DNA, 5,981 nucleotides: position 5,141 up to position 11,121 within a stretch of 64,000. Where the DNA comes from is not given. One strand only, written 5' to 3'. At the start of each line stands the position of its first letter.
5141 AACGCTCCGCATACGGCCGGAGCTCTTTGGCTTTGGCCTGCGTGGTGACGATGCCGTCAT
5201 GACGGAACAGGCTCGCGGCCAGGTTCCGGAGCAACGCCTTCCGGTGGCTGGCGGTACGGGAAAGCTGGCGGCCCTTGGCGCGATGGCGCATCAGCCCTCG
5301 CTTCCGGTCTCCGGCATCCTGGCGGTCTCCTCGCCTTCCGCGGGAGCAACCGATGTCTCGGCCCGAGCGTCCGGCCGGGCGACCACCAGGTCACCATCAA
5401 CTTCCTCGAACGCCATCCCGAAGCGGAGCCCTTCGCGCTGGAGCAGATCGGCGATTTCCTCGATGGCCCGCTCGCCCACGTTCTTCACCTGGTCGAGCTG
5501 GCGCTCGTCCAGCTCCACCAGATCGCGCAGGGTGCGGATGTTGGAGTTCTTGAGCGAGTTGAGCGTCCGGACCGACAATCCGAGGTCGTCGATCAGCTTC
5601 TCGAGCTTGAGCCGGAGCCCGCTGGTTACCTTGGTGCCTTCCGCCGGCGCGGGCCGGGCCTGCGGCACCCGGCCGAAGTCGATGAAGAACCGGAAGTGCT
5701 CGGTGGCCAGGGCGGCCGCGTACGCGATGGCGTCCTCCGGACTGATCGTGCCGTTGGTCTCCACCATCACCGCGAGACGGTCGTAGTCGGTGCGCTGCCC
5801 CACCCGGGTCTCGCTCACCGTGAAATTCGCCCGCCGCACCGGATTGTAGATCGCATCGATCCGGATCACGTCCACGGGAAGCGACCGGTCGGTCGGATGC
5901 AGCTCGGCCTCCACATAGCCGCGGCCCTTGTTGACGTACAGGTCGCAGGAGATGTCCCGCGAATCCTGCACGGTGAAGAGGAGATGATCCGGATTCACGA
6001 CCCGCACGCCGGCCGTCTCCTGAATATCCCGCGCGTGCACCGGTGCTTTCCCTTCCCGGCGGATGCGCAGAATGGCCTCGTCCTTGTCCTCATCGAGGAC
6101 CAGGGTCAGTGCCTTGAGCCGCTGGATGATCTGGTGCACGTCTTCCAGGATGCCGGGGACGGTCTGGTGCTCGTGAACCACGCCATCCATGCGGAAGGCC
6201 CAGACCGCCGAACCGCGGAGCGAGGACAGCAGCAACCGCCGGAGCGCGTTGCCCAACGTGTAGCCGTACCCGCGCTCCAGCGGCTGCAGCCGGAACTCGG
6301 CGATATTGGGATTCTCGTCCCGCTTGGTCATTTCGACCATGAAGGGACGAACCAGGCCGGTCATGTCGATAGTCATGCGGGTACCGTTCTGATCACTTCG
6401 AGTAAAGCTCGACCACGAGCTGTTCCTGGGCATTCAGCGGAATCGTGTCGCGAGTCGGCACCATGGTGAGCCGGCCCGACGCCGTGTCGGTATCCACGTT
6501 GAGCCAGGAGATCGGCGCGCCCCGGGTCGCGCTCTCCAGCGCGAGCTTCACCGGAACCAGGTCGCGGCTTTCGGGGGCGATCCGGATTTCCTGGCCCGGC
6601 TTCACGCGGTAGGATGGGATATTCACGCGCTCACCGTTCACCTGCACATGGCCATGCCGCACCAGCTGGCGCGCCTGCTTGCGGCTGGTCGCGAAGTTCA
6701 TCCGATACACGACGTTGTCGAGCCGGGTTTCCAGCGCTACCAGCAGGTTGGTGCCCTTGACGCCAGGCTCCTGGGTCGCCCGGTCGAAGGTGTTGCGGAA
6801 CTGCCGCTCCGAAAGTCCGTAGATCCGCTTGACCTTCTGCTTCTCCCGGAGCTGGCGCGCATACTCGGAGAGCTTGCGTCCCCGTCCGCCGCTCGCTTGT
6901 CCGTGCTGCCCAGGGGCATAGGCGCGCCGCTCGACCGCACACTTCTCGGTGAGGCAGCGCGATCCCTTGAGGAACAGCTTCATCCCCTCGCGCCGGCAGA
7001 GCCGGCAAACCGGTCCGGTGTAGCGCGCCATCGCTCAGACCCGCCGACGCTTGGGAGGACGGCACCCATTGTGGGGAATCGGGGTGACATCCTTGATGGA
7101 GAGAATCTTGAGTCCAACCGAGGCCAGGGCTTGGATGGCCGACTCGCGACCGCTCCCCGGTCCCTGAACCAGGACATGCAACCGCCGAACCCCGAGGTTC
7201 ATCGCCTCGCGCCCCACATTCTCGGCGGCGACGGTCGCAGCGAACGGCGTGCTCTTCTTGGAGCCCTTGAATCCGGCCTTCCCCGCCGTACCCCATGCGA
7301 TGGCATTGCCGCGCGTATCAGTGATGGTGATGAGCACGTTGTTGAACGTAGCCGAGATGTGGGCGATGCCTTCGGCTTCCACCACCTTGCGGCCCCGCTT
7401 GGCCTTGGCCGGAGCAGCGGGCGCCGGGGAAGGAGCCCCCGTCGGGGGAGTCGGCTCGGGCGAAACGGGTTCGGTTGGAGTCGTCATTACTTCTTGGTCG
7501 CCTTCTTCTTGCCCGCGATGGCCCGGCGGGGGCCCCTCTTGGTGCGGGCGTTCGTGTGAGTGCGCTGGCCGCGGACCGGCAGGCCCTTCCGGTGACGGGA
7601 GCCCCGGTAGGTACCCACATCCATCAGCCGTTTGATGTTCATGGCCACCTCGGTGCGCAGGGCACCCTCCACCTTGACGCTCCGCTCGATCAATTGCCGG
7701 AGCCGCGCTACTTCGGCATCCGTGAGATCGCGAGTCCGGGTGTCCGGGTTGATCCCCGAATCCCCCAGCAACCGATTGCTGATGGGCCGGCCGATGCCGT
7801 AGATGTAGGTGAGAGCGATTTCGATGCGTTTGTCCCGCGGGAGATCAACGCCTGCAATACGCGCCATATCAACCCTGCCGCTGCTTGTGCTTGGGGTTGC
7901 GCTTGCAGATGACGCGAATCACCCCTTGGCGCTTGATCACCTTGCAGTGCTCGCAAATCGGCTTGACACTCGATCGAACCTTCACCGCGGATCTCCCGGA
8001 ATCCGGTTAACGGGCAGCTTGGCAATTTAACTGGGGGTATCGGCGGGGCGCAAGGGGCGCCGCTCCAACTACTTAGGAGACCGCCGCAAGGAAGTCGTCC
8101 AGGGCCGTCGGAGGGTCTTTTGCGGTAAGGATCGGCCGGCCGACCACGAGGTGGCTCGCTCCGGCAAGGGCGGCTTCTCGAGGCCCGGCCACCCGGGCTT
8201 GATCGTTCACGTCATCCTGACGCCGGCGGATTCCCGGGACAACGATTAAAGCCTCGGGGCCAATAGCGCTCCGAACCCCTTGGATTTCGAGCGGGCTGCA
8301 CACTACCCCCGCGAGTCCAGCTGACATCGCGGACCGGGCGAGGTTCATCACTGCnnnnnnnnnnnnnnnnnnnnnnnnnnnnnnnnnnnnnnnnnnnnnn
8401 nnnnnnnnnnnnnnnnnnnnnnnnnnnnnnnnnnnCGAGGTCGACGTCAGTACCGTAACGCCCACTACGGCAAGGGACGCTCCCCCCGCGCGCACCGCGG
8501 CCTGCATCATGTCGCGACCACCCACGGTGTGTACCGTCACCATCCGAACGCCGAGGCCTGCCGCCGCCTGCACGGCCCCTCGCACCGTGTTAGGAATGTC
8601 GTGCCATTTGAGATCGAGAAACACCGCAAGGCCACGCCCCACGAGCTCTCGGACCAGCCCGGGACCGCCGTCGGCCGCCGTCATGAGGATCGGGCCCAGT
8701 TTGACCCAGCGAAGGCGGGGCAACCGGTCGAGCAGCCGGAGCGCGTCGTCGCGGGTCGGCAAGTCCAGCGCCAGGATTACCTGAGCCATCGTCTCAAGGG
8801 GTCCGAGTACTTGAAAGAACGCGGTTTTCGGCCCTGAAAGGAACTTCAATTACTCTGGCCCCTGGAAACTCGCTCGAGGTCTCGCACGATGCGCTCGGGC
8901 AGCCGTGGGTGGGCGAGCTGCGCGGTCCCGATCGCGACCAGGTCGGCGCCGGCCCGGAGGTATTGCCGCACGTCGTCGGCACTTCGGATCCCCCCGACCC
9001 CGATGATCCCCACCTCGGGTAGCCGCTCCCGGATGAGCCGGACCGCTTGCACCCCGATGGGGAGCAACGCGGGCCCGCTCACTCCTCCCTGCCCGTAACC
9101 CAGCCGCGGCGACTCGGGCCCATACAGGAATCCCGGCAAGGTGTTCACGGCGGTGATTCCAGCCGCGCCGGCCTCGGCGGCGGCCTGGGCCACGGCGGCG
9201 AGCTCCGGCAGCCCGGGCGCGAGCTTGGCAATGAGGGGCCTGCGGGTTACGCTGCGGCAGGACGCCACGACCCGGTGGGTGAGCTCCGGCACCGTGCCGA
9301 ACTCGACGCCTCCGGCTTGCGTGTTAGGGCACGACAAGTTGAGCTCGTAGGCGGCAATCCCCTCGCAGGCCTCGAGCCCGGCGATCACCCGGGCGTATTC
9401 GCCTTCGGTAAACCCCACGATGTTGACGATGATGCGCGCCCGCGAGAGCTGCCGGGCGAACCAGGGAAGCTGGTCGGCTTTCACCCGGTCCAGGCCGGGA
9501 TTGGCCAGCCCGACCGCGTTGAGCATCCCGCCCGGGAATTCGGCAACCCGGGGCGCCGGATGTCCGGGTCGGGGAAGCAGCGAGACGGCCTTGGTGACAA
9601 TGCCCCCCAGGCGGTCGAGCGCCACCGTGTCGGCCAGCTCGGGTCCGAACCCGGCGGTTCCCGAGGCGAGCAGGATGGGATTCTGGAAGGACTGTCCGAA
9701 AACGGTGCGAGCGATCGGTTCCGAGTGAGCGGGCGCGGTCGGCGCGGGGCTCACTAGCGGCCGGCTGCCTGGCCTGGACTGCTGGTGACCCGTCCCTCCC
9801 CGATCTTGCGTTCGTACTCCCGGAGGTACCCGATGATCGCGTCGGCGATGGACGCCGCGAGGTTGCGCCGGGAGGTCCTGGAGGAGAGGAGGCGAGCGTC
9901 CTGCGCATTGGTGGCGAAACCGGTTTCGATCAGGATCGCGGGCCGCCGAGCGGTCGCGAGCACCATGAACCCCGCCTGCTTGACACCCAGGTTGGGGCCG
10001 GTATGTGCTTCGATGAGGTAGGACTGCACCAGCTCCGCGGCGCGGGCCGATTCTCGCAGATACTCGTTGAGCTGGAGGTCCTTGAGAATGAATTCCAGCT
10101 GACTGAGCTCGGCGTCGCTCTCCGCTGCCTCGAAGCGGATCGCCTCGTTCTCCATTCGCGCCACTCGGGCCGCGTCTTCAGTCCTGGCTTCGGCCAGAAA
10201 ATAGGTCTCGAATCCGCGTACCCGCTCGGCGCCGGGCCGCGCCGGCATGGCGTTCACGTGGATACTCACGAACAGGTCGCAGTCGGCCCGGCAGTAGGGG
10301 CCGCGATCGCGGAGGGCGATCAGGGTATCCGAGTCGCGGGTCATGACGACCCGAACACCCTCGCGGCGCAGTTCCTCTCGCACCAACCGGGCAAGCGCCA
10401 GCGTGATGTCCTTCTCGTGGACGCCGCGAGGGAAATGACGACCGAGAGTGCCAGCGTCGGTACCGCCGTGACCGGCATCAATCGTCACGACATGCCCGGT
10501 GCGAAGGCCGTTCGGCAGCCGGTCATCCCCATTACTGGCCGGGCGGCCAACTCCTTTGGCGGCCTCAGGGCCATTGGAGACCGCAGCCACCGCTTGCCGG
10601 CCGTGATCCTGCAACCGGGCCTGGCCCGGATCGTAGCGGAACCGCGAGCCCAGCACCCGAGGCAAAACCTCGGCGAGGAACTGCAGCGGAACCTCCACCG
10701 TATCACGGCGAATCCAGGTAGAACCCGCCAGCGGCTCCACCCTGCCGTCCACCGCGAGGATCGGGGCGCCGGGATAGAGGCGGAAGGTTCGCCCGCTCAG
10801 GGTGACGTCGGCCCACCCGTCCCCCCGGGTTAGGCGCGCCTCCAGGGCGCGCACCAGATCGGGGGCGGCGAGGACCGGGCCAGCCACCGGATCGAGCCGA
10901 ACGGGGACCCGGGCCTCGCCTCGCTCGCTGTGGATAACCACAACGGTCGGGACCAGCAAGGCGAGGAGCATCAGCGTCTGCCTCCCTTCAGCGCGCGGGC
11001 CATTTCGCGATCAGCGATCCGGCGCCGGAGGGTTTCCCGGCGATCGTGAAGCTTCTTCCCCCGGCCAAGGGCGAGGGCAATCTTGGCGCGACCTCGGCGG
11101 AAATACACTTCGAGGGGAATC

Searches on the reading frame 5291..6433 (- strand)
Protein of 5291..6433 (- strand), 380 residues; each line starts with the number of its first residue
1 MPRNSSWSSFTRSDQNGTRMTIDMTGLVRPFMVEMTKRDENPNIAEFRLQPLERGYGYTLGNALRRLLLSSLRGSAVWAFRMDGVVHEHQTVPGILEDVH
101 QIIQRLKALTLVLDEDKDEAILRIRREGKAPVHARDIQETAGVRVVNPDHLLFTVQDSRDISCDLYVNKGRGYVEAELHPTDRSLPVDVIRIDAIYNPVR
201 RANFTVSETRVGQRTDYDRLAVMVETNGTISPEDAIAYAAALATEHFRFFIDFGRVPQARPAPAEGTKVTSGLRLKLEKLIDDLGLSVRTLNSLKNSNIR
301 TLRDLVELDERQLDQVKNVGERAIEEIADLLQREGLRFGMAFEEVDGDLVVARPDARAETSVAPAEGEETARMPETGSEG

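Call 25: search_protein_families(library=pfam, proteins=[window:5291-6433:-], max_evalue=0.001)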
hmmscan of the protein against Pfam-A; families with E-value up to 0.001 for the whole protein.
window:5291-6433:- (380 aa): 3 families
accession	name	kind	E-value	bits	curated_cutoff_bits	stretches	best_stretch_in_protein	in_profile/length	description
PF01000.31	RNA_pol_A_bac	-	3.1e-24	85.9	33.9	1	81-197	2-119/119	RNA polymerase Rpb3/RpoA insert domain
PF01193.29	RNA_pol_L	-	6.6e-19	67.8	24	1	50-246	1-73/74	RNA polymerase Rpb3/Rpb11 dimerisation domain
PF03118.21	RNA_pol_A_CTD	-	4.7e-17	61.9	23.8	1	276-332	10-66/67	Bacterial RNA polymerase, alpha chain C terminal domain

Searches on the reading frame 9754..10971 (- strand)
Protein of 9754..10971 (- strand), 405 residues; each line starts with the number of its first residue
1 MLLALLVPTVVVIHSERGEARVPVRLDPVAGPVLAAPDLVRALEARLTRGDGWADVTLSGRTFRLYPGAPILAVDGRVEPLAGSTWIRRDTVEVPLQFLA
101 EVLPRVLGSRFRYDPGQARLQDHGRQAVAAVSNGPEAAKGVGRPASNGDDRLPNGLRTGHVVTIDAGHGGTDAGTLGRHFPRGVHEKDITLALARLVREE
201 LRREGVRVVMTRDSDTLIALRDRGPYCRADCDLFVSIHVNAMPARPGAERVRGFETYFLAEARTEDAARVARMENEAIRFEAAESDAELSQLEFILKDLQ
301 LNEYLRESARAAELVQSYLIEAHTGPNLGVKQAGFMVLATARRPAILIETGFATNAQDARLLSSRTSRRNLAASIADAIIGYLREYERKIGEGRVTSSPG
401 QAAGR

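Call 25: search_protein_families(library=pfam, proteins=[window:9754-10971:-], max_evalue=0.001)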
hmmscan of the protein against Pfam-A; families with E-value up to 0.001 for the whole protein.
window:9754-10971:- (405 aa): 1 family
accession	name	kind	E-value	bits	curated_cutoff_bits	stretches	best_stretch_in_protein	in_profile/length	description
PF01520.23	Amidase_3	-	2.7e-42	145.2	27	1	162-380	1-173/174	N-acetylmuramoyl-L-alanine amidase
